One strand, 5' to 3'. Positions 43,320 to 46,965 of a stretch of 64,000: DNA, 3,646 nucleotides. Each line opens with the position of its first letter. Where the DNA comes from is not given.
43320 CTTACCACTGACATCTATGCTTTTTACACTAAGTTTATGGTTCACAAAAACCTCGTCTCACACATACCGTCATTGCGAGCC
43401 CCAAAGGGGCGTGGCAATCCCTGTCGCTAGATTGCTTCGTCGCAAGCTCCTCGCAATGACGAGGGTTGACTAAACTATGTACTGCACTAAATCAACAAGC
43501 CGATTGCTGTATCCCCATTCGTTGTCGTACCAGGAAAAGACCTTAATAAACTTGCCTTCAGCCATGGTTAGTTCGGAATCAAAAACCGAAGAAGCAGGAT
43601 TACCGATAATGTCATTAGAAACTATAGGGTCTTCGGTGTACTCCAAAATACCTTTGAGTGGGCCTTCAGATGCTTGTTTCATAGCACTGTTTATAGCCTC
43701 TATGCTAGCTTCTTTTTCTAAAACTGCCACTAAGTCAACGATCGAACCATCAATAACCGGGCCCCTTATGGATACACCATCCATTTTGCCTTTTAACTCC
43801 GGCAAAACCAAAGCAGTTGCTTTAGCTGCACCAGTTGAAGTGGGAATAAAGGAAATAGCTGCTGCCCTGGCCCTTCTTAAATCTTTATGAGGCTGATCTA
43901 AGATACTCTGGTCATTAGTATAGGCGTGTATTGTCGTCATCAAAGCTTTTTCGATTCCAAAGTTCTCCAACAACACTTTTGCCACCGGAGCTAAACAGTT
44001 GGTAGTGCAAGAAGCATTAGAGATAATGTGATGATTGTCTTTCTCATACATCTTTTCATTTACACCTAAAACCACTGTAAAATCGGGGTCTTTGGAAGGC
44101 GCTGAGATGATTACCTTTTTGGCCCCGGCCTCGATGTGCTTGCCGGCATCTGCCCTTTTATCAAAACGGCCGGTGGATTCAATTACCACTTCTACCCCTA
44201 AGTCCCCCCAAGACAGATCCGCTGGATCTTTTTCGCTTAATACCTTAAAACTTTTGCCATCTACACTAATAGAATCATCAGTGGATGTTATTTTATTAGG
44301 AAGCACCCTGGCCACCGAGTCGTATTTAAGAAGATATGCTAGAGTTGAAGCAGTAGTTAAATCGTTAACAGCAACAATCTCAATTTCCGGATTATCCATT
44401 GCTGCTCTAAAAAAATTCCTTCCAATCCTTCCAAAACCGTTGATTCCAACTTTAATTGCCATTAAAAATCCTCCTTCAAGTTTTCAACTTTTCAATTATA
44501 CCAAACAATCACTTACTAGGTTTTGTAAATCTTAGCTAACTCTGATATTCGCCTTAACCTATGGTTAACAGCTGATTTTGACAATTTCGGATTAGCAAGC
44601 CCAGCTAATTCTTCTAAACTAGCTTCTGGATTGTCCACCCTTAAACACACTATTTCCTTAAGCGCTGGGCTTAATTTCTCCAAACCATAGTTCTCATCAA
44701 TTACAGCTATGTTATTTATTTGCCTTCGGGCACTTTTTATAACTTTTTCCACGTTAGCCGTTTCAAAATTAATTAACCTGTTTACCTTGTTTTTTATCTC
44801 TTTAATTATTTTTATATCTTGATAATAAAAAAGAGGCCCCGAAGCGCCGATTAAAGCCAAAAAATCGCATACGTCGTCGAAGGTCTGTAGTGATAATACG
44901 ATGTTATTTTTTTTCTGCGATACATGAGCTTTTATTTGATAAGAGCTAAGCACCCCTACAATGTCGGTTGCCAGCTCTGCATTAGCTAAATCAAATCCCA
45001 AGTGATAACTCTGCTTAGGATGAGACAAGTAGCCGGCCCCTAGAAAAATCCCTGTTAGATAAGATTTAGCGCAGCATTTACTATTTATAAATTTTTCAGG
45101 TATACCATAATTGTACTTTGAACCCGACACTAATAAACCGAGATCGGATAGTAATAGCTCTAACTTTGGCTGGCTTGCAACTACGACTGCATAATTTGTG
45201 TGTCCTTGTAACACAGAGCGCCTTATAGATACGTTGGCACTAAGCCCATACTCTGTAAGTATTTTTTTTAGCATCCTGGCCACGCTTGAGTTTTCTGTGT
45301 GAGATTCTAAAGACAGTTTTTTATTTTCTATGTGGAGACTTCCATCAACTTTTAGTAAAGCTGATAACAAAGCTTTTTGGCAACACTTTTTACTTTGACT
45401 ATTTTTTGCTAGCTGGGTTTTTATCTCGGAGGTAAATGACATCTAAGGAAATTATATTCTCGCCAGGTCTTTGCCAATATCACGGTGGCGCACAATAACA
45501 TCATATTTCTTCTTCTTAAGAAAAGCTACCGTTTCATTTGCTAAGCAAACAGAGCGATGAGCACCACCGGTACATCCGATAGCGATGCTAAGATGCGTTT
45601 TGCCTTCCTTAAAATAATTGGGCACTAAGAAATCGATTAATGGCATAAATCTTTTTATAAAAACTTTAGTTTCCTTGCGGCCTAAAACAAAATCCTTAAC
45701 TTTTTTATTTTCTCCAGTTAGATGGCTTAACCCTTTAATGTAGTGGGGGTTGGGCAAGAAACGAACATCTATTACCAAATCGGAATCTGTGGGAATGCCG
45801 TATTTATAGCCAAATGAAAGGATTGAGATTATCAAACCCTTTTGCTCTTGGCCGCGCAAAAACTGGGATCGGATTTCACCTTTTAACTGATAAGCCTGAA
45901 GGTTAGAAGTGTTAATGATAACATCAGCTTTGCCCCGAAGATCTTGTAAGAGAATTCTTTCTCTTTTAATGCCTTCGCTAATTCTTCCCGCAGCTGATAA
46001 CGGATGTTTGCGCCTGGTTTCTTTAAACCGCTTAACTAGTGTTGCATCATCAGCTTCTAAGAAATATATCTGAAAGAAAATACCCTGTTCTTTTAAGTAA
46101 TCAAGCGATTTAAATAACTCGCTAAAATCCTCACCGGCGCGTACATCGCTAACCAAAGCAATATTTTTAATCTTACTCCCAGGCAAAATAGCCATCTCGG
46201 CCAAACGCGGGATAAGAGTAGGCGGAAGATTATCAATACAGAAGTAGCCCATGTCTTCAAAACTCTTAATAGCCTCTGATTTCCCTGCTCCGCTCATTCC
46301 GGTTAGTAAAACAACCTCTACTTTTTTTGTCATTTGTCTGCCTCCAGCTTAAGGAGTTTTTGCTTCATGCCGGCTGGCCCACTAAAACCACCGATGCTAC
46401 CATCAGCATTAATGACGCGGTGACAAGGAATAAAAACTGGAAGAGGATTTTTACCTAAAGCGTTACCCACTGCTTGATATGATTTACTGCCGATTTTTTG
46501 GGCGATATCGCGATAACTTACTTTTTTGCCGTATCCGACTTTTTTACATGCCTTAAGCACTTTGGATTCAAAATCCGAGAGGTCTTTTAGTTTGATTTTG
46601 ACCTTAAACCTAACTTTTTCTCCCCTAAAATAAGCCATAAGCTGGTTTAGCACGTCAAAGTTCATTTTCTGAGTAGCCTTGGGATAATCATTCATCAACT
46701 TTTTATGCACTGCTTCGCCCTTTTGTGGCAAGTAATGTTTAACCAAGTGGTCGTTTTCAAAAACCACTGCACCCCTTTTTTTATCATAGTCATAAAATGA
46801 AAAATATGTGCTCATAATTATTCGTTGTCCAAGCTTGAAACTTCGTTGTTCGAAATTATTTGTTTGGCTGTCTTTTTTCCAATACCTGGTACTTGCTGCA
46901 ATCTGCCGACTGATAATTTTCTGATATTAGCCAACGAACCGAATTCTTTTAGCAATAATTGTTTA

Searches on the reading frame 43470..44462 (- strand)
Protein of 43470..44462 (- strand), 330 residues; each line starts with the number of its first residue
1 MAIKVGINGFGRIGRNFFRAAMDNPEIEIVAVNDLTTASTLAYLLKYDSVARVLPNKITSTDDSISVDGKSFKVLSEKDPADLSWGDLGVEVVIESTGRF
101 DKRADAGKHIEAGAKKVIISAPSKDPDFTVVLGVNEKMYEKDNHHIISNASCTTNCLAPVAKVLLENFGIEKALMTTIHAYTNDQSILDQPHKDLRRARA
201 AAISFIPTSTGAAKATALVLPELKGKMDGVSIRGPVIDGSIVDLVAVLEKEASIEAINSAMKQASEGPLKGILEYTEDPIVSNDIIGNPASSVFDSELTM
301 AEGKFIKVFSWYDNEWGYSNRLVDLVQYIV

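Call 17: search_protein_families(library=pfam, proteins=[window:43470-44462:-], max_evalue=0.001)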
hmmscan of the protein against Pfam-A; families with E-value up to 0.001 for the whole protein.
window:43470-44462:- (330 aa): 2 families
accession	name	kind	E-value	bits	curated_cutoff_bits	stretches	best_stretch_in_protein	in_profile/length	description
PF02800.25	Gp_dh_C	-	1.5e-62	210.3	24.4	1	157-312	1-158/158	Glyceraldehyde 3-phosphate dehydrogenase, C-terminal domain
PF00044.30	Gp_dh_N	-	8.1e-37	126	31.7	1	3-102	1-100/101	Glyceraldehyde 3-phosphate dehydrogenase, NAD binding domain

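Call 49: find_encoding_contigs(protein=window:43470-44462:-, flank=2000, max_places=4)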
Protein window:43470-44462:- (330 aa): no gene with exactly this product is on record in the collection.

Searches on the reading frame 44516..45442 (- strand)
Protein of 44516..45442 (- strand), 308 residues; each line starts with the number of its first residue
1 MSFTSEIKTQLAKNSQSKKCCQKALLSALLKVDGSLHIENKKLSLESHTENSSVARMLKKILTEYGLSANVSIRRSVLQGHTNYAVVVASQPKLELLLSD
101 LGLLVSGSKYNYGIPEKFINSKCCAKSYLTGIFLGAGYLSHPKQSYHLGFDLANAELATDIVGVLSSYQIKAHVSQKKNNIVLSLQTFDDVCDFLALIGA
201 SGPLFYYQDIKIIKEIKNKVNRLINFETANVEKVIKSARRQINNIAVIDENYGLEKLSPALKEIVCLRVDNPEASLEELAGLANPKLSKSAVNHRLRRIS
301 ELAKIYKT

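Call 17: search_protein_families(library=pfam, proteins=[window:44516-45442:-], max_evalue=0.001)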
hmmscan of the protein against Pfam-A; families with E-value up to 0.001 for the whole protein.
window:44516-45442:- (308 aa): 4 families
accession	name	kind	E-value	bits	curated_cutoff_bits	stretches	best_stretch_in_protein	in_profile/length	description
PF02650.20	HTH_WhiA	-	2.9e-30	104.9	27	1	220-303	1-84/84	WhiA C-terminal HTH domain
PF14527.11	LAGLIDADG_WhiA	-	1.9e-26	92.4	23.2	1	126-217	2-93/93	WhiA LAGLIDADG-like domain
PF10298.14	WhiA_N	-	2.2e-20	72.9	23.4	1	19-104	1-86/86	WhiA N-terminal LAGLIDADG-like domain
PF14528.11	LAGLIDADG_3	-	1.6e-05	25.5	22.5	0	22-97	3-77/82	LAGLIDADG-like domain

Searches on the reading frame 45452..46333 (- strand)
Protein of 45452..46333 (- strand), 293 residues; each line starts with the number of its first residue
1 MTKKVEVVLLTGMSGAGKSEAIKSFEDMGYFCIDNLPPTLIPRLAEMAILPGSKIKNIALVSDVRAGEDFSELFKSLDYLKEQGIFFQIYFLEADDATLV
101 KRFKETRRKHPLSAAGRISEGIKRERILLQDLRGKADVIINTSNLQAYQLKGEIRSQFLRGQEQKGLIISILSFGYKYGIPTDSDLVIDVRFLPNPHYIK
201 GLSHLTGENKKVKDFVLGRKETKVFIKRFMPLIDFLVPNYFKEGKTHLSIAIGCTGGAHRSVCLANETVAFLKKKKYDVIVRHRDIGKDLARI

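Call 17: search_protein_families(library=pfam, proteins=[window:45452-46333:-], max_evalue=0.001)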
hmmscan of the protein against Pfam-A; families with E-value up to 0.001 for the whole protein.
window:45452-46333:- (293 aa): 2 families
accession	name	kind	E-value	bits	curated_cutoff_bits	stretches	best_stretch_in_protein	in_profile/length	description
PF03668.21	RapZ-like_N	-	7.8e-51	172.4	25.4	1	5-159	1-155/158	RapZ-like N-terminal domain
PF22740.1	PapZ_C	-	1.1e-44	151.9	27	1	168-286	2-120/121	RapZ C-terminal domain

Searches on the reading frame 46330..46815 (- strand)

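Call 17: search_protein_families(library=pfam, proteins=[window:46330-46815:-], max_evalue=0.001)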
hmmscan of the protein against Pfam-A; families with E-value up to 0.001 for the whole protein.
window:46330-46815:- (161 aa): 2 families
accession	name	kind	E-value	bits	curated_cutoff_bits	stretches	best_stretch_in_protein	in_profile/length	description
PF01035.26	DNA_binding_1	-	2.7e-27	94.9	27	1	81-159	1-80/81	6-O-methylguanine DNA methyltransferase, DNA binding domain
PF17840.6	Tugs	-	3.3e-05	24.4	27.7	1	24-61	8-45/47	Tethering Ubl4a to BAGS domain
